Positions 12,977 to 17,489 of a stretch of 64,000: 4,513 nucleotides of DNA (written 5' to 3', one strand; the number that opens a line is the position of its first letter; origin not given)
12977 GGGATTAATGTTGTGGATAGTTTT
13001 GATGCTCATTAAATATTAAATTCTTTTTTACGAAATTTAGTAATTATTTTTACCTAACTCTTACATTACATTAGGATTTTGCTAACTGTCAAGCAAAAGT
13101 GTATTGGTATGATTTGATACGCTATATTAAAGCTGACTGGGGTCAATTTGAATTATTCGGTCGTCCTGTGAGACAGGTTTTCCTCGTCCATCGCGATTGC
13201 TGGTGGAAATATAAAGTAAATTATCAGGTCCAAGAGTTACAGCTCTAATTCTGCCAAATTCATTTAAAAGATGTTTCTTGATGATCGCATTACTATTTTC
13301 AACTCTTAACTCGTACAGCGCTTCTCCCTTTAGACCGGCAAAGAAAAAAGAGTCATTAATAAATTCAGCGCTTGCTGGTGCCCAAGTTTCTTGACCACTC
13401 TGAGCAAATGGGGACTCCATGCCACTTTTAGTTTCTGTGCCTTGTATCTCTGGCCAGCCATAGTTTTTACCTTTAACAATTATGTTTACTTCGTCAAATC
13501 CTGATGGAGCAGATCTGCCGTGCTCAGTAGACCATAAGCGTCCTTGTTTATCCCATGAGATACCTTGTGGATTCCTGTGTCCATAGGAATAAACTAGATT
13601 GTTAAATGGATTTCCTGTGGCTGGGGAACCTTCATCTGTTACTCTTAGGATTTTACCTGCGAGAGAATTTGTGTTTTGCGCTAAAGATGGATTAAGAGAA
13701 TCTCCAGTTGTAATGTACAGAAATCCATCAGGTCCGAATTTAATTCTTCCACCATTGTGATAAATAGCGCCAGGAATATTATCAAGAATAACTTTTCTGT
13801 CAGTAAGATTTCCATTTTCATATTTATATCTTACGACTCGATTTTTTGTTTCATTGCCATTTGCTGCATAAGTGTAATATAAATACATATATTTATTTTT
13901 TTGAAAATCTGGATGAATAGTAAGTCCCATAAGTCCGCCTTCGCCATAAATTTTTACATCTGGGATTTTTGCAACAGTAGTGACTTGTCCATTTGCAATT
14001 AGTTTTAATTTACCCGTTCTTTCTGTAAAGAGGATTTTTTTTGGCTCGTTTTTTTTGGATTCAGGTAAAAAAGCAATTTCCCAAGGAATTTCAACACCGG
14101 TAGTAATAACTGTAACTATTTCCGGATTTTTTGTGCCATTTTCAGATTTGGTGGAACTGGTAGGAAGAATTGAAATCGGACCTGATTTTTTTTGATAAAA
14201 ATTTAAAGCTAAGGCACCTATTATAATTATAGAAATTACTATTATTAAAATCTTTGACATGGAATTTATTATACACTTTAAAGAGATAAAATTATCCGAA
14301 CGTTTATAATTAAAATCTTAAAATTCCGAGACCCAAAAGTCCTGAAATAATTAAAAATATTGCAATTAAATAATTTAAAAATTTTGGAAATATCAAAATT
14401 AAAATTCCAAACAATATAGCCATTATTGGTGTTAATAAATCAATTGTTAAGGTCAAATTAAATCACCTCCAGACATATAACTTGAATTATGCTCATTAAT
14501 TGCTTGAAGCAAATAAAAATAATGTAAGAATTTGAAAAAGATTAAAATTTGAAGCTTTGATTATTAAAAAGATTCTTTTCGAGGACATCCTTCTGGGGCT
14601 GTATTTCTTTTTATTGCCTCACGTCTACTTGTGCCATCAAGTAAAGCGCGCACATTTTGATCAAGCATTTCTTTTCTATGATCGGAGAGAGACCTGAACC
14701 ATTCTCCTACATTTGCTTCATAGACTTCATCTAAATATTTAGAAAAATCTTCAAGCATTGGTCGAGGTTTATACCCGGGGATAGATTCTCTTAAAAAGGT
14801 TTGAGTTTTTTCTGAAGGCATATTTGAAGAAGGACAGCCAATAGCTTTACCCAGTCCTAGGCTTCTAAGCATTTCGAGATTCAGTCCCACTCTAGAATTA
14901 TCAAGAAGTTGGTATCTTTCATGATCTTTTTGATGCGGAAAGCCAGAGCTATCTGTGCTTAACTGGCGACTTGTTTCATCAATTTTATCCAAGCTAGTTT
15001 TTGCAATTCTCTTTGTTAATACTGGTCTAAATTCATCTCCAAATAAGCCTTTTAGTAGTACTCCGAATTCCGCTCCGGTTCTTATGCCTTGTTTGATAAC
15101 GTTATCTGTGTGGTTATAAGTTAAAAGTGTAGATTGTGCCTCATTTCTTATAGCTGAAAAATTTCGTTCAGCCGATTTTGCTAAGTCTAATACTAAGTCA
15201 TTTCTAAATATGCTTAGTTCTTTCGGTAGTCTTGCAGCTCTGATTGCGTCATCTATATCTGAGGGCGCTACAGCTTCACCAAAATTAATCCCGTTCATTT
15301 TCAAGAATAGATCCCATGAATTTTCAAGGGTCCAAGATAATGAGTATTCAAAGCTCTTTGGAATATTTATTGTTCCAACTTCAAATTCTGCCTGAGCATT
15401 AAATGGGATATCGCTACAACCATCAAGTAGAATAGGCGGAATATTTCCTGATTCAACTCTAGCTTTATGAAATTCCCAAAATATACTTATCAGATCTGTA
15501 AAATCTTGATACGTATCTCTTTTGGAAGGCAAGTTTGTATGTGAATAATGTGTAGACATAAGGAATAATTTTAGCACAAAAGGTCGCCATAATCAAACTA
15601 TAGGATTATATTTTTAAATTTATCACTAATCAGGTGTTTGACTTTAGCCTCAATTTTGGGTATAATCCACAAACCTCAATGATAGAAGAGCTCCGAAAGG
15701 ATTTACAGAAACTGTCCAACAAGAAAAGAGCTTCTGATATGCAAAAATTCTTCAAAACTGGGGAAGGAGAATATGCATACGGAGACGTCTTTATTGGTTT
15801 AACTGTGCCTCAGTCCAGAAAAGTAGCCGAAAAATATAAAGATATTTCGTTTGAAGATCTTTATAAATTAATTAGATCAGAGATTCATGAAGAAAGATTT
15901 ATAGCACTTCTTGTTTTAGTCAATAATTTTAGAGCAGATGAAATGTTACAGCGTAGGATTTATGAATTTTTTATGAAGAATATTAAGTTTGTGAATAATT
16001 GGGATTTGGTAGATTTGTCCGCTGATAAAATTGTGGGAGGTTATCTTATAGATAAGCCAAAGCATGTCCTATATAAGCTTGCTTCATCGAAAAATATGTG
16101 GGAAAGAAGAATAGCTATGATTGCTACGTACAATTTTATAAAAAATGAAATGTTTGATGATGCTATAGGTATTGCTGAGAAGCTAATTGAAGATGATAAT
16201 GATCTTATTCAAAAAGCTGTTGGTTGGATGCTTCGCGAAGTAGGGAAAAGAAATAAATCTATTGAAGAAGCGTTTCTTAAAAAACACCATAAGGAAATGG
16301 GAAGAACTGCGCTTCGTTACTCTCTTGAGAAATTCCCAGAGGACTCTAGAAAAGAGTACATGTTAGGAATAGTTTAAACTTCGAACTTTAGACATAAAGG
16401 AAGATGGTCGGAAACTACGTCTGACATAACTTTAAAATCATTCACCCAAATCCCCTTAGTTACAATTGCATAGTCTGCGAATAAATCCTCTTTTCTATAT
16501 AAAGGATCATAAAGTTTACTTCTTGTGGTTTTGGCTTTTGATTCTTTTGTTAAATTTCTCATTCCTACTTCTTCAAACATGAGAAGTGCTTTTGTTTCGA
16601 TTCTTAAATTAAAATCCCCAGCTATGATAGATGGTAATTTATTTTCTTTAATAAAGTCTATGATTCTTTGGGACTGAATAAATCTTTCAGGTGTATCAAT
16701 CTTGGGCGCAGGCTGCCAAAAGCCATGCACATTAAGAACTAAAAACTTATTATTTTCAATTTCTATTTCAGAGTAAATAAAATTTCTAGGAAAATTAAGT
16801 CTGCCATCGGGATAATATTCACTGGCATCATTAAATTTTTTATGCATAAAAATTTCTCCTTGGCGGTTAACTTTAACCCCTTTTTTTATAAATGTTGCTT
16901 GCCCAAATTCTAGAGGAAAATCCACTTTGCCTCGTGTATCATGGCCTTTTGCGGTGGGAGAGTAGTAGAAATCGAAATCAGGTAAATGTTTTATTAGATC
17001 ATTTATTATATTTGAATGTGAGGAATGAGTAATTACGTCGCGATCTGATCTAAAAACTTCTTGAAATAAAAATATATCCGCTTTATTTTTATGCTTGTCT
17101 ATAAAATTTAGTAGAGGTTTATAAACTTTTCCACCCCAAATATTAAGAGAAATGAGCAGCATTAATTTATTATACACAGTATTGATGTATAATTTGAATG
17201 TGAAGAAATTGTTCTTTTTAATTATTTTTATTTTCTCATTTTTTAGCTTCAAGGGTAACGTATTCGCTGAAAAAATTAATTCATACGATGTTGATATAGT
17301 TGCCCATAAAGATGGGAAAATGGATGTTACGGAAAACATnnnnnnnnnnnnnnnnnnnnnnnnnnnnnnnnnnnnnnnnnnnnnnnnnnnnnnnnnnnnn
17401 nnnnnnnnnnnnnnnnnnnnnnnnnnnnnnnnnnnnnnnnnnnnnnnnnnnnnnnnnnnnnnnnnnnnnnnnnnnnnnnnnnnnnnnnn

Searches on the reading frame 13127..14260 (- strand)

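Call 57: search_protein_families(library=pfam, proteins=[window:13127-14260:-], max_evalue=0.001)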
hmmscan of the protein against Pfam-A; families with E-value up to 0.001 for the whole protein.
window:13127-14260:- (377 aa): 1 family
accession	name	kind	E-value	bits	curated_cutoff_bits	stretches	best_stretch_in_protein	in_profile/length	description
PF07995.17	GSDH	-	7.1e-82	275.8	25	1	57-359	2-329/332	Glucose / Sorbosone dehydrogenase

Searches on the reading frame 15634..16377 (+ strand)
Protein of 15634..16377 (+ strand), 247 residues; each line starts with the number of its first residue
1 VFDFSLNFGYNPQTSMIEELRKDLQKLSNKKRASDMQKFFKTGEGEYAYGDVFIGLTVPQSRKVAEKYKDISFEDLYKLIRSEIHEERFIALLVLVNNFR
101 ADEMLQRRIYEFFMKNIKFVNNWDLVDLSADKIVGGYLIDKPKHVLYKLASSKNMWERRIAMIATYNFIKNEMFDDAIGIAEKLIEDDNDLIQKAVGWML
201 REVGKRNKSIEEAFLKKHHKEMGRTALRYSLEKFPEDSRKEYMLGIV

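Call 57: search_protein_families(library=pfam, proteins=[window:15634-16377:+], max_evalue=0.001)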
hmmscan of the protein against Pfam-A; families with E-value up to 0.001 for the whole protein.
window:15634-16377:+ (247 aa): 1 family
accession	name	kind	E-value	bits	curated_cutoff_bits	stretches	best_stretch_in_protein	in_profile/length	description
PF08713.17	DNA_alkylation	-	1.5e-59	201.7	21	1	20-234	1-213/213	DNA alkylation repair enzyme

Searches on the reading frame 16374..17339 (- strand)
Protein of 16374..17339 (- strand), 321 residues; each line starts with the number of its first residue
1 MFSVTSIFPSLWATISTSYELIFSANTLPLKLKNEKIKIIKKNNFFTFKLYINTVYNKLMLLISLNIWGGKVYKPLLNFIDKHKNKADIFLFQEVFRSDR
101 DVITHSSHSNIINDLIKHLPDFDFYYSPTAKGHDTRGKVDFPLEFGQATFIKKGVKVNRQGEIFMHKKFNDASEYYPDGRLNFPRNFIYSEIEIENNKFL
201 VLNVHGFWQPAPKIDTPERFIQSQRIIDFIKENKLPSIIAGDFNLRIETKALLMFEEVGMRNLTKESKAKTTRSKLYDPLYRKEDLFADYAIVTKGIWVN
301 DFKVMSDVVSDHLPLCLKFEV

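Call 57: search_protein_families(library=pfam, proteins=[window:16374-17339:-], max_evalue=0.001)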
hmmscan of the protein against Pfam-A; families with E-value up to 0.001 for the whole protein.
window:16374-17339:- (321 aa): 1 family
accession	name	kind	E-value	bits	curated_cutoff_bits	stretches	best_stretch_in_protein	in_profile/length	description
PF03372.29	Exo_endo_phos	-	3.4e-11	43.7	24.5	1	64-312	2-225/225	Endonuclease/Exonuclease/phosphatase family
